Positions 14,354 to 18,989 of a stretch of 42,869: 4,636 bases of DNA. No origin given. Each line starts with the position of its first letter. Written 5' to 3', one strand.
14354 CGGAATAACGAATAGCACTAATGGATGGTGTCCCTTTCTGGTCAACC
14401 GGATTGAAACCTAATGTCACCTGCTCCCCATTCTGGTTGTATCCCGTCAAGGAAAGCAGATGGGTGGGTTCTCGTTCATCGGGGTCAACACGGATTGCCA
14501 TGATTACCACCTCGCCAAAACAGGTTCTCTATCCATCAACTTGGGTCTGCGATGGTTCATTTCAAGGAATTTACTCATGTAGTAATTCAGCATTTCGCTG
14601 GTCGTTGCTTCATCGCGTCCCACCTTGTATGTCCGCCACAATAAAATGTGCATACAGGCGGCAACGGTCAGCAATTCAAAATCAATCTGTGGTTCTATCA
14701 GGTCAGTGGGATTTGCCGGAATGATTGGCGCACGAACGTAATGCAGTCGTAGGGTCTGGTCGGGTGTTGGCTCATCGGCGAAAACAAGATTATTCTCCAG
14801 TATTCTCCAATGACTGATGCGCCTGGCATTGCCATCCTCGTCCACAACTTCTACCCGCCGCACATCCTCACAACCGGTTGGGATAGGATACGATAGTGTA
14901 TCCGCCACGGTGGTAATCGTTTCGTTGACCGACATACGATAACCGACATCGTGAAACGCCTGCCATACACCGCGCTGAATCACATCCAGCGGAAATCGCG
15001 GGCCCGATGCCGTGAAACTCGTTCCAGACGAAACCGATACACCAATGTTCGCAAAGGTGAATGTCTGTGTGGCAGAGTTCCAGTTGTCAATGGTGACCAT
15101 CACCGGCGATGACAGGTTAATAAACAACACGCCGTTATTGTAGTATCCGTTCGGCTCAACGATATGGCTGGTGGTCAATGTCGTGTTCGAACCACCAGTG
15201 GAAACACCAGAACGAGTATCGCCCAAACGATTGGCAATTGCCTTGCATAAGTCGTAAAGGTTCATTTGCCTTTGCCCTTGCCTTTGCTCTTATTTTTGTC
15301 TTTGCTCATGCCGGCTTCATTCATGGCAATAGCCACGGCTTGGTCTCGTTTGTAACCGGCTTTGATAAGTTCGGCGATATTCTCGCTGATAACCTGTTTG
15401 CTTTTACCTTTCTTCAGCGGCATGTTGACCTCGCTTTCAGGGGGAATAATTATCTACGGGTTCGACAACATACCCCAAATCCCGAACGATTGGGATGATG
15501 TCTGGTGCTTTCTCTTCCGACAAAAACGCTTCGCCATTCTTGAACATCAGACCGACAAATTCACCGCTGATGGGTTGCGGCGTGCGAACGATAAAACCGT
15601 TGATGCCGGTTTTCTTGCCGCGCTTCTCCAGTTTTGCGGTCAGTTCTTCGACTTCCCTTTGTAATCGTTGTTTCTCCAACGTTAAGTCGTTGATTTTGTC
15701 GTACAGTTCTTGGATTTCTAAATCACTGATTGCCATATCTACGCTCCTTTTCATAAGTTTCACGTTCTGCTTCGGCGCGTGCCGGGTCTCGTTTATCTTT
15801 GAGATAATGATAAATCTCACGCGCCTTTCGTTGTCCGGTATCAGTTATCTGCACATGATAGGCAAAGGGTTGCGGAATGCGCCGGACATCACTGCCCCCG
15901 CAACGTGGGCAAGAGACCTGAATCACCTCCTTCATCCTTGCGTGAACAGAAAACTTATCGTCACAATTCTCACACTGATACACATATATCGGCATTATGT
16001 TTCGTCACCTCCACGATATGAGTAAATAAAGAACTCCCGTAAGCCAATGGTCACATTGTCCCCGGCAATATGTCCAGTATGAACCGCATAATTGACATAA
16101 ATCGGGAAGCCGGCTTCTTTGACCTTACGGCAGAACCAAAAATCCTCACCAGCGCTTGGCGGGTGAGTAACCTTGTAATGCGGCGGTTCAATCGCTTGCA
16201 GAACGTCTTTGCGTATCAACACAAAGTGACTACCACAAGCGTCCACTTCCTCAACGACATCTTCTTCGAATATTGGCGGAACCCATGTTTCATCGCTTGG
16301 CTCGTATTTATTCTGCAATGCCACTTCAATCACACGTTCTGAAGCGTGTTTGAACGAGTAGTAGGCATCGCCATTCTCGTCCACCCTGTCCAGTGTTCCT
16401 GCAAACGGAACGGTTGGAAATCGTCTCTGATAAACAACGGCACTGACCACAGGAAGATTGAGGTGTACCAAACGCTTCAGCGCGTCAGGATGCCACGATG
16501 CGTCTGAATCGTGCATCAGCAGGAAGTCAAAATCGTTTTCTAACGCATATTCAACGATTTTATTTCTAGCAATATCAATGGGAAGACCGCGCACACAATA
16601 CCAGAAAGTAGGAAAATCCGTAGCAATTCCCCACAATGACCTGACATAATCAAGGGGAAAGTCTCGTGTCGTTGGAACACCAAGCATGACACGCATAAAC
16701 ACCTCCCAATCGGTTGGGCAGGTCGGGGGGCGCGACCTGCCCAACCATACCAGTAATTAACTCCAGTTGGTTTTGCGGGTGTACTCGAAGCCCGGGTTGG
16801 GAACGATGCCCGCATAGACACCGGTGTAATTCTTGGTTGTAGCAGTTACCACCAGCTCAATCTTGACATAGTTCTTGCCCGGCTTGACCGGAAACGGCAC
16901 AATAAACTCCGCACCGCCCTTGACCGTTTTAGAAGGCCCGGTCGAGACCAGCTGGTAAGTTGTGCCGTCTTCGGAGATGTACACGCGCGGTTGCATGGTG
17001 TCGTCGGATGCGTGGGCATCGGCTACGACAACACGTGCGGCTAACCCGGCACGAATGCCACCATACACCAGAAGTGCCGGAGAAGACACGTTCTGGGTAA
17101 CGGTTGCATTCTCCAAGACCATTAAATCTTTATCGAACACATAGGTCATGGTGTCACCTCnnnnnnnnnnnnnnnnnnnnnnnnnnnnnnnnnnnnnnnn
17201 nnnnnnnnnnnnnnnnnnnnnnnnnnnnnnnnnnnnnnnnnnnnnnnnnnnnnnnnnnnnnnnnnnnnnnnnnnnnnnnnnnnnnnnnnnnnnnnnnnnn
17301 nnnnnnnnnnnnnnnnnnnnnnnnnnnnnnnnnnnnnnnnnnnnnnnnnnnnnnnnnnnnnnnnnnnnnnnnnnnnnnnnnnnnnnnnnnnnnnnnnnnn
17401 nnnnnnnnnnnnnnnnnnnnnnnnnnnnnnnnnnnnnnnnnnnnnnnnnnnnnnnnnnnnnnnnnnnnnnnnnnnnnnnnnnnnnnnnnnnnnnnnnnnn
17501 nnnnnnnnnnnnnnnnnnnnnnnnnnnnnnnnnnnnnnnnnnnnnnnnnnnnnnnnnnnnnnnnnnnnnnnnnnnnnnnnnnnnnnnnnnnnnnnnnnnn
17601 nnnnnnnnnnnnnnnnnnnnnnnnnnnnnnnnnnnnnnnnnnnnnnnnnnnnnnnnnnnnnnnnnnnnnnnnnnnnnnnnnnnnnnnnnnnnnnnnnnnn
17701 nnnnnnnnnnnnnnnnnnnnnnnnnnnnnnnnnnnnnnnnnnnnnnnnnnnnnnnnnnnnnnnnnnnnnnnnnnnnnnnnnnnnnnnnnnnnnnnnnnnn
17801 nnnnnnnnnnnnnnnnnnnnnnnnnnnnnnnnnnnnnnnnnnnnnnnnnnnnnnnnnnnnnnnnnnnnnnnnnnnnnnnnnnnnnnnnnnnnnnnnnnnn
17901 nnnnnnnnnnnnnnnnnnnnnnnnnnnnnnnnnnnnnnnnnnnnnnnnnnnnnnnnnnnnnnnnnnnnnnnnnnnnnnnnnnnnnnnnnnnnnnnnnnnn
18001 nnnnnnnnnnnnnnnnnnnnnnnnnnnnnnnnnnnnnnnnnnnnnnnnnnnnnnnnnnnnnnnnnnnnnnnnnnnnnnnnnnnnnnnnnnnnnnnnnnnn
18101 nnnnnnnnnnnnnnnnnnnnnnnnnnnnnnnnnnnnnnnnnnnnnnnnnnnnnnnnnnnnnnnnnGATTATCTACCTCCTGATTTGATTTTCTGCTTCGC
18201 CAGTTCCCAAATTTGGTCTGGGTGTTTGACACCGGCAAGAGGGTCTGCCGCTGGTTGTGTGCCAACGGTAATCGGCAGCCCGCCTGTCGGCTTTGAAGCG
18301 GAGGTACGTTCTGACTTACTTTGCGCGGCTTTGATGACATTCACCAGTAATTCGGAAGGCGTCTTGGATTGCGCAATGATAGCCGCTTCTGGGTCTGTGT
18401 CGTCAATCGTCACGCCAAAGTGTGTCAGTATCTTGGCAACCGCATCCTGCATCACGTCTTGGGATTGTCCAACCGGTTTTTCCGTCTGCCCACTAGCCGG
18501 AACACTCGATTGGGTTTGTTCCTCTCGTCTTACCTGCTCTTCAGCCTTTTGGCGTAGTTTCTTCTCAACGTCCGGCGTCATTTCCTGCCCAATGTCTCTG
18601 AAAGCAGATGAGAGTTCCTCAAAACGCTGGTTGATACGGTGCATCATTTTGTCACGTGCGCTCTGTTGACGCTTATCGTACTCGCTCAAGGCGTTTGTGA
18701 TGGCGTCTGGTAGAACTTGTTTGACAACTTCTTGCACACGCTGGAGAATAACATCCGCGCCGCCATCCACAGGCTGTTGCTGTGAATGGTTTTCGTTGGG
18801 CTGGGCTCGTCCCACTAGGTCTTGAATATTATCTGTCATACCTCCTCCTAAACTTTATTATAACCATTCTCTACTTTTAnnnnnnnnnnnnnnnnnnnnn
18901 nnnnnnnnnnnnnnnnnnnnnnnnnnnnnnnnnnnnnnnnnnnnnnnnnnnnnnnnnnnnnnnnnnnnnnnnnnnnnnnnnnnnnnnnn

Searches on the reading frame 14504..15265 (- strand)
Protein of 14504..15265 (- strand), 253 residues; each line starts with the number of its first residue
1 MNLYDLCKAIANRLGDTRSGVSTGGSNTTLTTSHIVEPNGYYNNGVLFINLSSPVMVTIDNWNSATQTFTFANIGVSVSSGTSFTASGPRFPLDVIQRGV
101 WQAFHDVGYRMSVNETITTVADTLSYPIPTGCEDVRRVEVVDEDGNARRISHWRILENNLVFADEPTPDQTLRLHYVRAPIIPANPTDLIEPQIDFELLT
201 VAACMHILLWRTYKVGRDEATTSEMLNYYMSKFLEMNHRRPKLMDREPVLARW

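Call 7: search_protein_families(library=phrogs, proteins=[window:14504-15265:-], max_evalue=0.001)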
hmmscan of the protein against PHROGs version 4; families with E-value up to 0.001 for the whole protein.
window:14504-15265:- (253 aa): 0 families

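Call 8: search_protein_families(library=pfam, proteins=[window:14504-15265:-], max_evalue=0.01)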
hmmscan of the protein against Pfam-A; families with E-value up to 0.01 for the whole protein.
window:14504-15265:- (253 aa): 1 family
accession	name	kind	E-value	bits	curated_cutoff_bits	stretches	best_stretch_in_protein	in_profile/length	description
PF24175.2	SU10_adaptor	-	4.9e-09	37.3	27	1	102-236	32-177/194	SU10 adaptor protein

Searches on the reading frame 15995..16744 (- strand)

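Call 7: search_protein_families(library=phrogs, proteins=[window:15995-16744:-], max_evalue=0.001)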
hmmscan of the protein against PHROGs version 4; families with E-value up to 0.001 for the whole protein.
window:15995-16744:- (249 aa): 2 families
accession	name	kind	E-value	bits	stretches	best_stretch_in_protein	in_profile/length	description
phrog_1574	-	unknown function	5.3e-10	40.4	1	63-232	63-235/240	-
phrog_12406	-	moron, auxiliary metabolic gene and host takeover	0.00099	19.6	0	177-231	144-199/242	glycosyltransferase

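Call 8: search_protein_families(library=pfam, proteins=[window:15995-16744:-], max_evalue=0.01)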
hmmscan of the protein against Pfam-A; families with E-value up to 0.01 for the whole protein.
window:15995-16744:- (249 aa): 2 families
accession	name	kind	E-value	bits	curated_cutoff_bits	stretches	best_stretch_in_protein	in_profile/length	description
PF13641.12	Glyco_tranf_2_3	-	2.6e-07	31.3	27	1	59-224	74-210/230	Glycosyltransferase like family 2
PF03452.20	Anp1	-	0.0064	16.4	28.8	1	58-108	123-174/263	Anp1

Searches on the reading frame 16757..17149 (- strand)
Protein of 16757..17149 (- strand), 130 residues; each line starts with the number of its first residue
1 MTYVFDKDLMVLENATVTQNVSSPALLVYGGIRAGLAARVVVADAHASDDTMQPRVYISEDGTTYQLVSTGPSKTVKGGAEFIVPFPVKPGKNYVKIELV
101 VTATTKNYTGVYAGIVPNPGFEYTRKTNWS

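Call 7: search_protein_families(library=phrogs, proteins=[window:16757-17149:-], max_evalue=0.001)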
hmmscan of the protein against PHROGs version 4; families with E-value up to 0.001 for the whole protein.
window:16757-17149:- (130 aa): 1 family
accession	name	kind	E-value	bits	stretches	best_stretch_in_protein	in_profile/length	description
phrog_427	-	unknown function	0.00016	22.6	1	4-118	2-131/142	-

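Call 8: search_protein_families(library=pfam, proteins=[window:16757-17149:-], max_evalue=0.01)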
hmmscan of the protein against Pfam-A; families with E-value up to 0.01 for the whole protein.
window:16757-17149:- (130 aa): 0 families

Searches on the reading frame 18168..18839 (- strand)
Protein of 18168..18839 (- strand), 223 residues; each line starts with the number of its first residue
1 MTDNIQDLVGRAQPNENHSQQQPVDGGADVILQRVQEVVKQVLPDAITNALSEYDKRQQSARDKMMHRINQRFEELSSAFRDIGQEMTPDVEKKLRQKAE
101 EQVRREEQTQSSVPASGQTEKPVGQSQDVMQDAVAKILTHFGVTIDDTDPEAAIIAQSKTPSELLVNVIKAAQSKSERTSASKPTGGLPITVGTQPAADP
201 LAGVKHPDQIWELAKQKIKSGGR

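Call 7: search_protein_families(library=phrogs, proteins=[window:18168-18839:-], max_evalue=0.001)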
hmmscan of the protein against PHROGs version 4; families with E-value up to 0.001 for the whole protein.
window:18168-18839:- (223 aa): 0 families

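Call 8: search_protein_families(library=pfam, proteins=[window:18168-18839:-], max_evalue=0.01)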
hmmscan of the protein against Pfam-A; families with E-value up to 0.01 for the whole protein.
window:18168-18839:- (223 aa): 0 families
